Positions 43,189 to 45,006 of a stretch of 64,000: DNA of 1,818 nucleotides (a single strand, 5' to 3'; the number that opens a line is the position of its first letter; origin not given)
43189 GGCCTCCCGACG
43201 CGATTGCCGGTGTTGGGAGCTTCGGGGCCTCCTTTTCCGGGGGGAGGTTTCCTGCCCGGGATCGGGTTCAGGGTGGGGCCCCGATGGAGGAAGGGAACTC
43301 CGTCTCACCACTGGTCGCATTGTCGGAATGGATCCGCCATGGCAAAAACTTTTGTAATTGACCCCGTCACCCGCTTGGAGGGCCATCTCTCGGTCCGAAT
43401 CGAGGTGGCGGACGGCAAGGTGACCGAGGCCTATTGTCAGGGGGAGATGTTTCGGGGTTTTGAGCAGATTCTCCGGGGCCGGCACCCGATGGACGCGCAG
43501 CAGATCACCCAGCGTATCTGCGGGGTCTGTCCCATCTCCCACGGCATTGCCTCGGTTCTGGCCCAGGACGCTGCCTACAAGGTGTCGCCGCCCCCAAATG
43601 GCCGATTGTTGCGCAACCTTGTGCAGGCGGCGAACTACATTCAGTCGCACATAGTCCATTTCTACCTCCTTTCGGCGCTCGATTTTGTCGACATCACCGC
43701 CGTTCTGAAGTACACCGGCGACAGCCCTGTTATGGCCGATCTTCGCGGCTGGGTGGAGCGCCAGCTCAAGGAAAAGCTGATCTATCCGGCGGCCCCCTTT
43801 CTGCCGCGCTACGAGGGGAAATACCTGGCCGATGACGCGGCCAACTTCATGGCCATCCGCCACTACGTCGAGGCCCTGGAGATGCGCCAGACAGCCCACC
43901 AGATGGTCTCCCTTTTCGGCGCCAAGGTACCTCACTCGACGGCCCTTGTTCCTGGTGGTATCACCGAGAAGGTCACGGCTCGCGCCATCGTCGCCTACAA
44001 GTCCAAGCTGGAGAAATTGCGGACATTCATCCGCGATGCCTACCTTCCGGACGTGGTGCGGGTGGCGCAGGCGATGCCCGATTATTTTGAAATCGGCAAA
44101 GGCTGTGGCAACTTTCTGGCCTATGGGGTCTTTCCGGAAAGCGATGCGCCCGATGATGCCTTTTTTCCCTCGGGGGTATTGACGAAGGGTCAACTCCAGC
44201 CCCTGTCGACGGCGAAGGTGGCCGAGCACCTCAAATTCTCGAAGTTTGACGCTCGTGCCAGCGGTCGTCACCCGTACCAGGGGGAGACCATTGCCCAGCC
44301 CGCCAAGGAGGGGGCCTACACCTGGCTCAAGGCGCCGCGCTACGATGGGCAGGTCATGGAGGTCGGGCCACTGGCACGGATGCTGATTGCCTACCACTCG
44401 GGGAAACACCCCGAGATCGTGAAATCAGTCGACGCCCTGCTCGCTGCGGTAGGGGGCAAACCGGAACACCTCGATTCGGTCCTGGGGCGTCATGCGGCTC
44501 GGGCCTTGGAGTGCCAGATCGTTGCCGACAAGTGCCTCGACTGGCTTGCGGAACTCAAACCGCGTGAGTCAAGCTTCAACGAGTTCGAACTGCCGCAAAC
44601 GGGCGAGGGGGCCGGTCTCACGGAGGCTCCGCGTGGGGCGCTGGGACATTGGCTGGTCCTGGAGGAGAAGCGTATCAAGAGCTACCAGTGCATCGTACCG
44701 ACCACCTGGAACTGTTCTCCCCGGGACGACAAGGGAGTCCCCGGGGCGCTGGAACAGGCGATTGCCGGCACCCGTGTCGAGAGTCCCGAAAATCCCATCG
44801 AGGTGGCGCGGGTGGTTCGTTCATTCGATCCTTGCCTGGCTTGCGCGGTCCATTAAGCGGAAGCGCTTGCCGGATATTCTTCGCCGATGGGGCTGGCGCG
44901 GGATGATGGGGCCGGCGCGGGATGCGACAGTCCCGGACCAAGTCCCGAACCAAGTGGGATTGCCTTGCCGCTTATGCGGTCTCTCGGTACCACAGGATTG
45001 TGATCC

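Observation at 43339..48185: Tat-exported [NiFe]-hydrogenase (large subunit before small, no cytochrome b) followed directly by a di-haem-c chemoreceptor: candidate H2-taxis module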

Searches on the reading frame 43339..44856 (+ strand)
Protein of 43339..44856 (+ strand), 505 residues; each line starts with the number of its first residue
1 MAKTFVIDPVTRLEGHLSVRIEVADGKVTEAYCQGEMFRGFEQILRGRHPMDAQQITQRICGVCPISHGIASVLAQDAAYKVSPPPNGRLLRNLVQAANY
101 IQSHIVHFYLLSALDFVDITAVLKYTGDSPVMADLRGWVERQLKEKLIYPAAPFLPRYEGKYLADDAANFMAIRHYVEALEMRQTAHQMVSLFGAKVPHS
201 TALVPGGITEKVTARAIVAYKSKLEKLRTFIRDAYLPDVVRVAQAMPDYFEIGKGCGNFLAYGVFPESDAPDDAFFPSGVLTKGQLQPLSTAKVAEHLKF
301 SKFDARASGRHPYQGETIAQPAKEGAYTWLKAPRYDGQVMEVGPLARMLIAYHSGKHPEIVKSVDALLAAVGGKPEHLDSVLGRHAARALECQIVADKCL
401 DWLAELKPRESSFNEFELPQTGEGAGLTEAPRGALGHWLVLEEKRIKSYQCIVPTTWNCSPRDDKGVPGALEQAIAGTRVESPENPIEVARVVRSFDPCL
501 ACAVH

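Call 7: search_protein_families(library=pfam, proteins=[window:43339-44856:+], max_evalue=0.01)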
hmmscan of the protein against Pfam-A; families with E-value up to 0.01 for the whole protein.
window:43339-44856:+ (505 aa): 1 family
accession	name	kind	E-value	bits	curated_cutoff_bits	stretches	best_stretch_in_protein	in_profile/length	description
PF00374.24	NiFeSe_Hases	-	7.1e-154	513.9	25.8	1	39-505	1-508/508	Nickel-dependent hydrogenase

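Call 8: search_protein_families(library=ncbifam, proteins=[window:43339-44856:+], max_evalue=0.001)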
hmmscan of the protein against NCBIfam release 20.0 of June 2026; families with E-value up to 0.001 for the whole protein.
window:43339-44856:+ (505 aa): 9 families
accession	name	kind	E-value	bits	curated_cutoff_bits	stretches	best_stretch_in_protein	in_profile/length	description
NF033181.1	NiFeSe_hydrog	equivalog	3.3e-198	659.7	600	1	3-505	2-495/507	nickel-dependent hydrogenase large subunit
NF045518.1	H2_NiFeSe_large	exception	2.7e-163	544.3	780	2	151-505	121-480/485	NiFeSe hydrogenase large subunit HysA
NF007778.0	PRK10467.1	equivalog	1.7e-98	330.4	969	2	168-505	183-552/567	hydrogenase 2 large subunit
NF007550.0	PRK10170.1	equivalog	1.6e-86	291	1101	2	162-505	192-582/597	Ni/Fe-hydrogenase large subunit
TIGR03295.1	frhA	equivalog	4.7e-45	154.3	392.5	2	1-349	1-275/412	coenzyme F420 hydrogenase subunit alpha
NF041785.2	VhuA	equivalog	2.8e-30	105.2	800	1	5-117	4-117/418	F420-non-reducing hydrogenase Vhu subunit A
NF040828.1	sulfhyd_ShyA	equivalog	3.4e-28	98.7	700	2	7-118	5-117/415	NAD(P)-dependent hydrogenase/sulfhydrogenase 2 subunit alpha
NF040832.1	sulfhyd_HydA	equivalog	1.3e-19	70.6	880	2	6-124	6-125/426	NADPH-dependent hydrogenase/sulfhydrogenase 1 subunit alpha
NF004739.1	PRK06075.1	equivalog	3e-07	29.6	360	1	14-110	13-110/384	NADH-quinone oxidoreductase subunit D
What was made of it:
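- On [NiFe]-hydrogenase large subunit (PF00374 / NCBIfam NF033181): NF033181 gives 659.7 bits against a cutoff of 600 (calls 7, 8).
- Checked: NCBIfam NF033181, 659.7 bits against a cutoff of 600 (calls 7, 8).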

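Call 12: search_solved_structures(query=window:43339-44856:+, max_evalue=1e-20)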
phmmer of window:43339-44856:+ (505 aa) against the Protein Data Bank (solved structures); distinct sequences matched with E-value up to 1e-20: 64 (the best 60 are shown).
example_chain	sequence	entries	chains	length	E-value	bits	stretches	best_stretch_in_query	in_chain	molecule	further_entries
5jsu_B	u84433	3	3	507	1.5e-122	413.1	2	151-505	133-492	Periplasmic [NiFeSe] hydrogenase, large subunit, selenocysteine-containing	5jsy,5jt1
6z8o_B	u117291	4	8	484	1.1e-121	410.2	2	151-505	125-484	Periplasmic [NiFeSe] hydrogenase, large subunit, selenocysteine-containing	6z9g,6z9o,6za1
6ru9_B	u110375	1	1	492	1.2e-121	410.1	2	151-505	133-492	Periplasmic [NiFeSe] hydrogenase, large subunit, selenocysteine-containing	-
6z8m_B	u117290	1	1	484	2.8e-121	408.9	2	151-505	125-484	Periplasmic [NiFeSe] hydrogenase, large subunit, selenocysteine-containing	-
6rtp_B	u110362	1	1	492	3e-121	408.8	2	151-505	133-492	Periplasmic [NiFeSe] hydrogenase, large subunit, selenocysteine-containing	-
6ruc_B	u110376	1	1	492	3e-121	408.8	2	151-505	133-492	Periplasmic [NiFeSe] hydrogenase, large subunit, selenocysteine-containing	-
3ze6_B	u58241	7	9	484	3.9e-121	408.4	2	151-505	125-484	PERIPLASMIC [NIFESE] HYDROGENASE, LARGE SUBUNIT, SELENOCYS SELENOCYSTEINE-CONTAINING | PERIPLASMIC [NIFESE] HYDROGENASE, LARGE SUBUNIT, SELENOCYSTEINE-CONTAININ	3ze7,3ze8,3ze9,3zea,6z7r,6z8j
2wpn_B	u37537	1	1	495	4.3e-121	408.3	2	151-505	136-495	PERIPLASMIC [NIFESE] HYDROGENASE, LARGE SUBUNIT, SELENOCYSTEINE-CONTAINING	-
5jsh_B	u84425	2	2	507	4.8e-121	408.1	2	151-505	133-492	Periplasmic [NiFeSe] hydrogenase, large subunit, selenocysteine-containing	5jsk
4kl8_L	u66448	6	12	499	8.4e-121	407.3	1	6-505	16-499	Nickel-dependent hydrogenase large subunit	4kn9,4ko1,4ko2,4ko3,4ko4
1cc1_L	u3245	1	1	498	3e-120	405.5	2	152-505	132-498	HYDROGENASE (LARGE SUBUNIT)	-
1h2r_L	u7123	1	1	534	7.6e-114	384.4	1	5-505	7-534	PROTEIN (PERIPLASMIC [NIFE] HYDROGENASE LARGE SUBUNIT)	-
4u9h_L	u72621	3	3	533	7.7e-114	384.3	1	5-505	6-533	Periplasmic [NiFe] hydrogenase large subunit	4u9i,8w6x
1ubh_L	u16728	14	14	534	8e-114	384.3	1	5-505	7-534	Periplasmic [NiFe] hydrogenase large subunit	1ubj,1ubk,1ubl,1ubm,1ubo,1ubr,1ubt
5xle_L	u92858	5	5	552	8.7e-114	384.2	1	5-505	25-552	Periplasmic [NiFe] hydrogenase large subunit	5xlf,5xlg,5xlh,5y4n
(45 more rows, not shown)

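Call 15: find_homologous_proteins(query=window:43339-44856:+, max_evalue=1e-50)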
Query window:43339-44856:+ (505 aa): 7944 proteins with E <= 1e-50 among 8000 candidates; the best 120 are listed.
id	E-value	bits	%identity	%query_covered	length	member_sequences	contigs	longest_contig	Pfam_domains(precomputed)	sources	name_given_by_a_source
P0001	0.0e+0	1162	100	100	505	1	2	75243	PF00374.25,PF27537.1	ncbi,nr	ncbi:MAG: nickel-dependent hydrogenase large subunit [Magnetococcales bacterium]|nr:nickel-dependent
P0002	7.3e-244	828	70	100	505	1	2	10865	PF00374.25,PF27537.1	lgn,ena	-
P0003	7.5e-240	815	67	100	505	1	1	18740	PF00374.25,PF27537.1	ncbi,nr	ncbi:MAG: nickel-dependent hydrogenase large subunit [Magnetococcales bacterium]|nr:nickel-dependent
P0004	2.7e-238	810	66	100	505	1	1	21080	PF00374.25,PF27537.1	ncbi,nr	ncbi:MAG: nickel-dependent hydrogenase large subunit [Magnetococcales bacterium]|nr:nickel-dependent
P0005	2.1e-236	804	66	100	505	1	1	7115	PF00374.25,PF27537.1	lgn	-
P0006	6.7e-228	775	64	100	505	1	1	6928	PF00374.25,PF27537.1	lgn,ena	-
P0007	5.5e-223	759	62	100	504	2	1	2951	PF00374.25,PF27537.1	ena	-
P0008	6.8e-222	756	61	100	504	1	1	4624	PF00374.25,PF27537.1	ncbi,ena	-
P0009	1.2e-221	755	64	100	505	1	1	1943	PF00374.25,PF27537.1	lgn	-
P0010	4.9e-220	750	62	100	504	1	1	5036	PF00374.25,PF27537.1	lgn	-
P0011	1.6e-219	748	61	100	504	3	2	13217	PF00374.25,PF27537.1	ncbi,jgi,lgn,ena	-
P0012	4.9e-219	746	64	100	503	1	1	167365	PF00374.25,PF27537.1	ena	-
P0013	1.9e-218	744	63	100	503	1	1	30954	PF00374.25,PF27537.1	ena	-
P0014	2.1e-218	744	64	99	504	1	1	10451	PF00374.25,PF27537.1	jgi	-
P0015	2.2e-218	744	63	99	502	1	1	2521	PF00374.25,PF27537.1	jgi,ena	-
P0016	7.2e-218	742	61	100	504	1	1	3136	PF00374.25,PF27537.1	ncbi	ncbi:MAG: nickel-dependent hydrogenase large subunit [bacterium]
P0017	3.0e-217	740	63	100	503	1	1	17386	PF00374.25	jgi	jgi:Ni,Fe-hydrogenase I large subunit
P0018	6.2e-217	739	62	100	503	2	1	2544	PF00374.25,PF27537.1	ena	-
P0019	6.6e-217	739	61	100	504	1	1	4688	PF00374.25,PF27537.1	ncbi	-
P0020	8.4e-217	739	61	100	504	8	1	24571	PF00374.25,PF27537.1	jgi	jgi:Ni,Fe-hydrogenase I large subunit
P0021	1.1e-216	738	61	100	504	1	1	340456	PF00374.25,PF27537.1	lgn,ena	-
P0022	7.9e-216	736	60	100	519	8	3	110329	PF00374.25,PF27537.1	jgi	-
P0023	8.8e-216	736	62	99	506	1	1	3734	PF00374.25,PF27537.1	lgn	-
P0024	9.4e-216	735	62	100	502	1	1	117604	PF00374.25,PF27537.1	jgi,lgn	-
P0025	1.0e-215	735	61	100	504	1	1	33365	PF00374.25,PF27537.1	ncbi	-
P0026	1.7e-215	735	61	100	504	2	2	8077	PF00374.25,PF27537.1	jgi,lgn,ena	-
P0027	3.2e-215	734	61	100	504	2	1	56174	PF00374.25,PF27537.1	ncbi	-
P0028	3.3e-215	734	61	100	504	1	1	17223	PF00374.25,PF27537.1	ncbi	-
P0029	4.0e-215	733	63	100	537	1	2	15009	PF00374.25,PF27537.1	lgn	-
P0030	6.2e-215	733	60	100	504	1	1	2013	PF00374.25,PF27537.1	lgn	-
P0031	9.0e-215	732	62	100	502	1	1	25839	PF00374.25,PF27537.1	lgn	-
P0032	1.1e-214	732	61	100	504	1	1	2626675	PF00374.25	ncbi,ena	-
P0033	1.3e-214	732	60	100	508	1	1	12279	PF00374.25,PF27537.1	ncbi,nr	ncbi:MAG: nickel-dependent hydrogenase large subunit [Desulfosarcina sp.]|nr:nickel-dependent hydrog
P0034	1.7e-214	731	61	100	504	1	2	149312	PF00374.25,PF27537.1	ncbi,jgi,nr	ncbi:MAG: nickel-dependent hydrogenase large subunit [Candidatus Omnitrophota bacterium]|jgi:ferredo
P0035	4.1e-214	730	60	100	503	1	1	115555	PF00374.25,PF27537.1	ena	-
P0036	6.7e-214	729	61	100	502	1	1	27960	PF00374.25,PF27537.1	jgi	jgi:ferredoxin hydrogenase large subunit/hydrogenase large subunit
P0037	1.1e-213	729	57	100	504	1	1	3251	PF00374.25,PF27537.1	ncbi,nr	ncbi:MAG: nickel-dependent hydrogenase large subunit [Planctomycetes bacterium]|nr:nickel-dependent 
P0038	1.5e-213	728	61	100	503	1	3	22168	PF00374.25,PF27537.1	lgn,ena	-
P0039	1.5e-213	728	61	100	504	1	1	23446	PF00374.25,PF27537.1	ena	-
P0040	1.8e-213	728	61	100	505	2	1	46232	PF00374.25,PF27537.1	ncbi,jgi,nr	ncbi:MAG: nickel-dependent hydrogenase large subunit [Desulfobacteraceae bacterium]|nr:MAG: nickel-d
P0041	1.9e-213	728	60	100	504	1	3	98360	PF00374.25,PF27537.1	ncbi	ncbi:Periplasmic (NiFeSe) hydrogenase large subunit [Candidatus Magnetomoraceae bacterium gMMP-15]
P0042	2.2e-213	728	60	100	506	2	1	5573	PF00374.25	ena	-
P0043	5.6e-213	726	62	99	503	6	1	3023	PF00374.25,PF27537.1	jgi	-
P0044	7.7e-213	726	60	100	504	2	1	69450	PF00374.25,PF27537.1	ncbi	-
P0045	8.1e-213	726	62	100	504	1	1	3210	PF00374.25,PF27537.1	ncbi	-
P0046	8.6e-213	726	60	100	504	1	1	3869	PF00374.25,PF27537.1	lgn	-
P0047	8.9e-213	726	61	100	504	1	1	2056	PF00374.25,PF27537.1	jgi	jgi:Ni,Fe-hydrogenase I large subunit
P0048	9.2e-213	726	57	100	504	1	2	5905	PF00374.25,PF27537.1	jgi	-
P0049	1.0e-212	725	60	100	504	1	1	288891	PF00374.25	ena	-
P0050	2.3e-212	724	61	100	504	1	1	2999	PF00374.25,PF27537.1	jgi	-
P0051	2.3e-212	724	61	100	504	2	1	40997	PF00374.25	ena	-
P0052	2.6e-212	724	60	100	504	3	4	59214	PF00374.25,PF27537.1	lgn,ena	-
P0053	2.6e-212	724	60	100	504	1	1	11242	PF00374.25,PF27537.1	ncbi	-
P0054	3.4e-212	724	60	100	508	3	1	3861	PF00374.25,PF27537.1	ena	-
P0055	6.2e-212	723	60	100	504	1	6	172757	PF00374.25,PF27537.1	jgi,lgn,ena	jgi:Ni,Fe-hydrogenase I large subunit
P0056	7.7e-212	723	60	100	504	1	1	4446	PF00374.25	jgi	jgi:Ni,Fe-hydrogenase I large subunit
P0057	8.0e-212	722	60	100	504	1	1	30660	PF00374.25,PF27537.1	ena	-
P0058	1.0e-211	722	63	100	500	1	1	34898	PF00374.25,PF27537.1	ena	-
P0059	1.4e-211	722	60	100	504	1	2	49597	PF00374.25,PF27537.1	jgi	-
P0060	2.1e-211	721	58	100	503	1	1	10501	PF00374.25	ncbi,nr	ncbi:MAG: nickel-dependent hydrogenase large subunit [Calditrichaeota bacterium]|nr:MAG: nickel-depe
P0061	2.3e-211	721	61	100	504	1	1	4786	PF00374.25,PF27537.1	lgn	-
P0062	2.5e-211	721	61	100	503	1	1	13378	PF00374.25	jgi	-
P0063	3.2e-211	721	60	100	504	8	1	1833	PF00374.25,PF27537.1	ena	-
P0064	3.3e-211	720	61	100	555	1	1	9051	PF00374.25,PF27537.1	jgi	jgi:Ni,Fe-hydrogenase I large subunit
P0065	3.7e-211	720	59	100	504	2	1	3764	PF00374.25,PF27537.1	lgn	-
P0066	4.0e-211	720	59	100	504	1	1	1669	PF00374.25,PF27537.1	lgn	-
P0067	4.2e-211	720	61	100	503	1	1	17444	PF00374.25,PF27537.1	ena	-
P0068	4.7e-211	720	62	100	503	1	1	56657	PF00374.25,PF27537.1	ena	-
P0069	5.0e-211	720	59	100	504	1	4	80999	PF00374.25,PF27537.1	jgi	-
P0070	5.4e-211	720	60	100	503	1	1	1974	PF00374.25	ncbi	-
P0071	7.2e-211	719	60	100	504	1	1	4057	PF00374.25,PF27537.1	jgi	jgi:Ni,Fe-hydrogenase I large subunit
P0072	7.7e-211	719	62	100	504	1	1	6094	PF00374.25,PF27537.1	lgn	-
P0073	9.2e-211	719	61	100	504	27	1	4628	PF00374.25,PF27537.1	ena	-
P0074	9.3e-211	719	60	100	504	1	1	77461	PF00374.25,PF27537.1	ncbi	ncbi:MAG: nickel-dependent hydrogenase large subunit [Planctomycetota bacterium]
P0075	9.6e-211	719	61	100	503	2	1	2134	PF00374.25,PF27537.1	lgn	-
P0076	1.1e-210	719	59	100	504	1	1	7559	PF00374.25,PF27537.1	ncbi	-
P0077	1.2e-210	719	59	100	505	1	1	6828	PF00374.25,PF27537.1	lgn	-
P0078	1.6e-210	718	60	100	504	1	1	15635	PF00374.25,PF27537.1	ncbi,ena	-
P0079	1.7e-210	718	59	100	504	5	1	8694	PF00374.25,PF27537.1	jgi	-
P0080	1.9e-210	718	63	100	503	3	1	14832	PF00374.25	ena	-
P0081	2.3e-210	718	61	100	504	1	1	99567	PF00374.25,PF27537.1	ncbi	ncbi:MAG: nickel-dependent hydrogenase large subunit [bacterium]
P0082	2.7e-210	717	59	100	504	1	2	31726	PF00374.25,PF27537.1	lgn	-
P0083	2.7e-210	717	59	100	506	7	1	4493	PF00374.25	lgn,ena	-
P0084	3.3e-210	717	60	100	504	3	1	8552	PF00374.25,PF27537.1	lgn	-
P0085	3.3e-210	717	60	100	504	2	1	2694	PF00374.25,PF27537.1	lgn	-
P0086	4.0e-210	717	60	100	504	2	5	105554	PF00374.25,PF27537.1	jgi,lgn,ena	jgi:ferredoxin hydrogenase large subunit/hydrogenase large subunit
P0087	4.1e-210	717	59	100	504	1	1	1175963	PF00374.25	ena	-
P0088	4.3e-210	717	60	100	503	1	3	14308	PF00374.25,PF27537.1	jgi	-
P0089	4.7e-210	717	61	100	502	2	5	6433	PF00374.25,PF27537.1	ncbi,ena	-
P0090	5.9e-210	716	61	99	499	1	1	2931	PF00374.25,PF27537.1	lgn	-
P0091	7.5e-210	716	60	100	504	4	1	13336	PF00374.25,PF27537.1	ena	-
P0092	7.8e-210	716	60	100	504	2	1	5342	PF00374.25,PF27537.1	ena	-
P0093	7.8e-210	716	60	100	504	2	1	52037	PF00374.25,PF27537.1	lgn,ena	-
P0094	8.2e-210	716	59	100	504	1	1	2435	PF00374.25,PF27537.1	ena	-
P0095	8.4e-210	716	59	100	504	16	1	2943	PF00374.25,PF27537.1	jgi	-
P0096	9.4e-210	716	61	100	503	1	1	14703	PF00374.25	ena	-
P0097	9.4e-210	716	59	100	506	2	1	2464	PF00374.25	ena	-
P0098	9.6e-210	716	60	100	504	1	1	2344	PF00374.25,PF27537.1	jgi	jgi:ferredoxin hydrogenase large subunit/hydrogenase large subunit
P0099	1.0e-209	716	61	100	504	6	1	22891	PF00374.25,PF27537.1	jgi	jgi:ferredoxin hydrogenase large subunit/hydrogenase large subunit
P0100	1.4e-209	715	60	99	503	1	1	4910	PF00374.25,PF27537.1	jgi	jgi:Ni,Fe-hydrogenase I large subunit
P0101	1.7e-209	715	61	100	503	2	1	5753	PF00374.25,PF27537.1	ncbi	-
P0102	1.8e-209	715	59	100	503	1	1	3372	PF00374.25,PF27537.1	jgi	jgi:ferredoxin hydrogenase large subunit/hydrogenase large subunit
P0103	2.0e-209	715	59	100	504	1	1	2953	PF00374.25,PF27537.1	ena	-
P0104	2.1e-209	715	59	100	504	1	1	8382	PF00374.25,PF27537.1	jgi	jgi:ferredoxin hydrogenase large subunit/hydrogenase large subunit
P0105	2.6e-209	714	60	100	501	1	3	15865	PF00374.25,PF27537.1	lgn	-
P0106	3.2e-209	714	60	100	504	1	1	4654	PF00374.25,PF27537.1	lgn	-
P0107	3.2e-209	714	59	100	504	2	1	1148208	PF00374.25,PF27537.1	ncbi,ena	-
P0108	3.5e-209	714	59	100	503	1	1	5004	PF00374.25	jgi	jgi:ferredoxin hydrogenase large subunit/hydrogenase large subunit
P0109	5.0e-209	713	60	100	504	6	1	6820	PF00374.25,PF27537.1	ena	-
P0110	5.2e-209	713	60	100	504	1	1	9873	PF00374.25,PF27537.1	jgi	jgi:ferredoxin hydrogenase large subunit/hydrogenase large subunit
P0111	5.3e-209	713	58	100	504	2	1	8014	PF00374.25,PF27537.1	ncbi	ncbi:MAG: nickel-dependent hydrogenase large subunit [Desulfobacteraceae bacterium]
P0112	5.3e-209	713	62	100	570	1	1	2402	PF00374.25,PF27537.1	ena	-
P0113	5.5e-209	713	60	100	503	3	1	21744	PF00374.25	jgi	jgi:Ni,Fe-hydrogenase I large subunit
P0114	6.3e-209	713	59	100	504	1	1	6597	PF00374.25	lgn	-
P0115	8.0e-209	713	57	100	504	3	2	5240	PF00374.25,PF27537.1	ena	-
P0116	8.4e-209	713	58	100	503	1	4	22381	PF00374.25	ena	-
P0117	9.3e-209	712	60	100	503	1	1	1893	PF00374.25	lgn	-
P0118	1.1e-208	712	60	100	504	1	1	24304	PF00374.25,PF27537.1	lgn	-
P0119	1.7e-208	712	59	100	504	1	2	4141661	PF00374.25,PF27537.1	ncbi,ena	-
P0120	1.8e-208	711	59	100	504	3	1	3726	PF00374.25,PF27537.1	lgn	-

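Call 16: find_encoding_contigs(protein=P0002, flank=8000, max_places=3)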
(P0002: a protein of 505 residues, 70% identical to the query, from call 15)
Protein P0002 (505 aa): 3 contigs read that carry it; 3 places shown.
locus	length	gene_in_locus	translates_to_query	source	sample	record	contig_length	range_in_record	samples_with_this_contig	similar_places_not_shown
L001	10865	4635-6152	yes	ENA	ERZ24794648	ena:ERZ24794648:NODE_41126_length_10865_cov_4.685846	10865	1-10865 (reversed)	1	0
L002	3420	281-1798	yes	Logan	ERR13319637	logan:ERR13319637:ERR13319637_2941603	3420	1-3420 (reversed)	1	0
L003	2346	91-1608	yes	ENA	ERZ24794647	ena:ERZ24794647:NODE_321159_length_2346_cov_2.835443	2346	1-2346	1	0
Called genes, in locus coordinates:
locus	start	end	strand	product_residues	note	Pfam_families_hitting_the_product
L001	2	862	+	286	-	?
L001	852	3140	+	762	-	PF00708:Acylphosphatase, PF07503:zf-HYPF, PF01300:Sua5_yciO_yrdC, PF17788:HypF_C, PF22521:HypF_C_2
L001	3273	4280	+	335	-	PF00586:AIRS, PF02769:AIRS_C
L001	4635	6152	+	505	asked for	PF27537:HoxH (weak), PF00374:NiFeSe_Hases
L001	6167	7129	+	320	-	PF01058:Oxidored_q6, PF14720:NiFe_hyd_SSU_C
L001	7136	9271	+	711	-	PF00672:HAMP, PF00015:MCPsignal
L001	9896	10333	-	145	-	-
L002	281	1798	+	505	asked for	PF27537:HoxH (weak), PF00374:NiFeSe_Hases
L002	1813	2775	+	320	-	PF01058:Oxidored_q6, PF14720:NiFe_hyd_SSU_C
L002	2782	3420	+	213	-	?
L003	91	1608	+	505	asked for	PF27537:HoxH (weak), PF00374:NiFeSe_Hases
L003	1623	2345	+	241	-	?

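Call 17: find_encoding_contigs(protein=P0003, flank=8000, max_places=3)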
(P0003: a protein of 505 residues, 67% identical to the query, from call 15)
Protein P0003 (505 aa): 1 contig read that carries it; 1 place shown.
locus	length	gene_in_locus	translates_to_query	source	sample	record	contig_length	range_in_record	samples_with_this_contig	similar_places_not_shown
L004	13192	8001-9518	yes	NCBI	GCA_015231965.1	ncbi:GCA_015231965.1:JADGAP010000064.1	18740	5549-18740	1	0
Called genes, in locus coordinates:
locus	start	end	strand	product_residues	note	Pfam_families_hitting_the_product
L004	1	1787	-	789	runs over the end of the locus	PF00015:MCPsignal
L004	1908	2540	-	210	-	PF00581:Rhodanese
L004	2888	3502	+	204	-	PF09335:VTT_dom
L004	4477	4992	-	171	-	-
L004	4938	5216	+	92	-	PF10122:Zn_ribbon_Com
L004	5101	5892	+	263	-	PF02086:MethyltransfD12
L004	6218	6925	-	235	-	PF21842:DUF6901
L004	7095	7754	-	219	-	PF00702:Hydrolase (weak), PF12710:HAD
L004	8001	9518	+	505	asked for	PF27537:HoxH (weak), PF00374:NiFeSe_Hases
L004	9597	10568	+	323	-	PF01058:Oxidored_q6, PF14720:NiFe_hyd_SSU_C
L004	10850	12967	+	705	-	PF00672:HAMP (weak), PF05478:Prominin (weak), PF00015:MCPsignal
